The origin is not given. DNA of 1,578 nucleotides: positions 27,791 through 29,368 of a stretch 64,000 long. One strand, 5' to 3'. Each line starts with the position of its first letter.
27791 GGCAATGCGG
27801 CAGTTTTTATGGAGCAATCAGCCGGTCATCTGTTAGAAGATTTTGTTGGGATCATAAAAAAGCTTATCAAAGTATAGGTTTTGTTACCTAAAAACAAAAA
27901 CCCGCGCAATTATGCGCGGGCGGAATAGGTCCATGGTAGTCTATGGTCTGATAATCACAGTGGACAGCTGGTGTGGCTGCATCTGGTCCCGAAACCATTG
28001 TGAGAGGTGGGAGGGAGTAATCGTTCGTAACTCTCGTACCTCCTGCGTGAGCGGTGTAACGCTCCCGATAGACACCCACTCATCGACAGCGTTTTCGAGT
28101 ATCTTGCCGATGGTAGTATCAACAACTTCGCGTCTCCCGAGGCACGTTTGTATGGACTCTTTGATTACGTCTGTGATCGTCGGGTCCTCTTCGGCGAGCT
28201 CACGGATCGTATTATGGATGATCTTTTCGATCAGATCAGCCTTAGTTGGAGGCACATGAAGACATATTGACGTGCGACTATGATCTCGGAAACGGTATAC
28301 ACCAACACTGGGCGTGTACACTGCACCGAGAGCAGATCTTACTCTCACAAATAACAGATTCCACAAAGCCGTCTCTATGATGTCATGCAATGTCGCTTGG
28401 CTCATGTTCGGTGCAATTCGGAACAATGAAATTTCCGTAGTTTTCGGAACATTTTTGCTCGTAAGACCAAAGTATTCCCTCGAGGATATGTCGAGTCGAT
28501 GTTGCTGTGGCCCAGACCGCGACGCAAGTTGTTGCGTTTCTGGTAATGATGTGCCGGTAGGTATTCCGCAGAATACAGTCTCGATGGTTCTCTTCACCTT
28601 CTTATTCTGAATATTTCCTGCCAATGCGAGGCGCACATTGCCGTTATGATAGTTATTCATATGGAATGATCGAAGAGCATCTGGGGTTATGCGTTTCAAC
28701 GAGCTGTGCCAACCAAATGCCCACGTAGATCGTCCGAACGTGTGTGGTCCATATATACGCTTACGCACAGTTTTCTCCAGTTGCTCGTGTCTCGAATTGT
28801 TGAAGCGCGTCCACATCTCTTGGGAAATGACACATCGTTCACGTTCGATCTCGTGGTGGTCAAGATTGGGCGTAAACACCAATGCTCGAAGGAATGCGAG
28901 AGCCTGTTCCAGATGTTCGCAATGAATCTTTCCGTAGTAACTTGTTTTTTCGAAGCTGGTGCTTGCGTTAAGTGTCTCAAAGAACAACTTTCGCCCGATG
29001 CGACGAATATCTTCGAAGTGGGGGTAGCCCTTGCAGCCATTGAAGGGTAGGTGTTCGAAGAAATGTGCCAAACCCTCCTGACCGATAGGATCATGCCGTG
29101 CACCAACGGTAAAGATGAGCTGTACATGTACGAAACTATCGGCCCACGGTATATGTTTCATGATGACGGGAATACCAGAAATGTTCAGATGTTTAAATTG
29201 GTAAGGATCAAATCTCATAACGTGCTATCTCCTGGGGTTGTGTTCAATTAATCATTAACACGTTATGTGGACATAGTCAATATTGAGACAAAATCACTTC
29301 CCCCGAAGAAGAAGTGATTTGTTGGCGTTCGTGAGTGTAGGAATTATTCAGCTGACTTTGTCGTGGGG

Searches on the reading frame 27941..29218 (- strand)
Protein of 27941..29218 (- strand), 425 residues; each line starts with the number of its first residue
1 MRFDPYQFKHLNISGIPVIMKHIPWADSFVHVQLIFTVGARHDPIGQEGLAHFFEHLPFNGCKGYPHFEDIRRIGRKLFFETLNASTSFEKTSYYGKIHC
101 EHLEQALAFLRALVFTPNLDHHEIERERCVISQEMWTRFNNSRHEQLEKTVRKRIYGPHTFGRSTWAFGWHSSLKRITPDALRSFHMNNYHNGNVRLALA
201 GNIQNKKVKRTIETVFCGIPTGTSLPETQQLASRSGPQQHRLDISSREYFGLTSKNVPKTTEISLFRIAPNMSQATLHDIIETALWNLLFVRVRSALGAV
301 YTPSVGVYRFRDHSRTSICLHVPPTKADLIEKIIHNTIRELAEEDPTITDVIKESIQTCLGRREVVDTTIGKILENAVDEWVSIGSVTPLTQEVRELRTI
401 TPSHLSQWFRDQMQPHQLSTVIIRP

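Call 10: search_protein_families(library=pfam, proteins=[window:27941-29218:-], max_evalue=0.001)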
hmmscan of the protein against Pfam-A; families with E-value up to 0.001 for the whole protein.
window:27941-29218:- (425 aa): 2 families
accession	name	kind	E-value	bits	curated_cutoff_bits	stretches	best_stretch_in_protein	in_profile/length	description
PF00675.25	Peptidase_M16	-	2.7e-21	76.5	22.3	1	27-164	10-144/149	Insulinase (Peptidase family M16)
PF05193.26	Peptidase_M16_C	-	1.5e-12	48.2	23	1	176-347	1-170/181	Peptidase M16 inactive domain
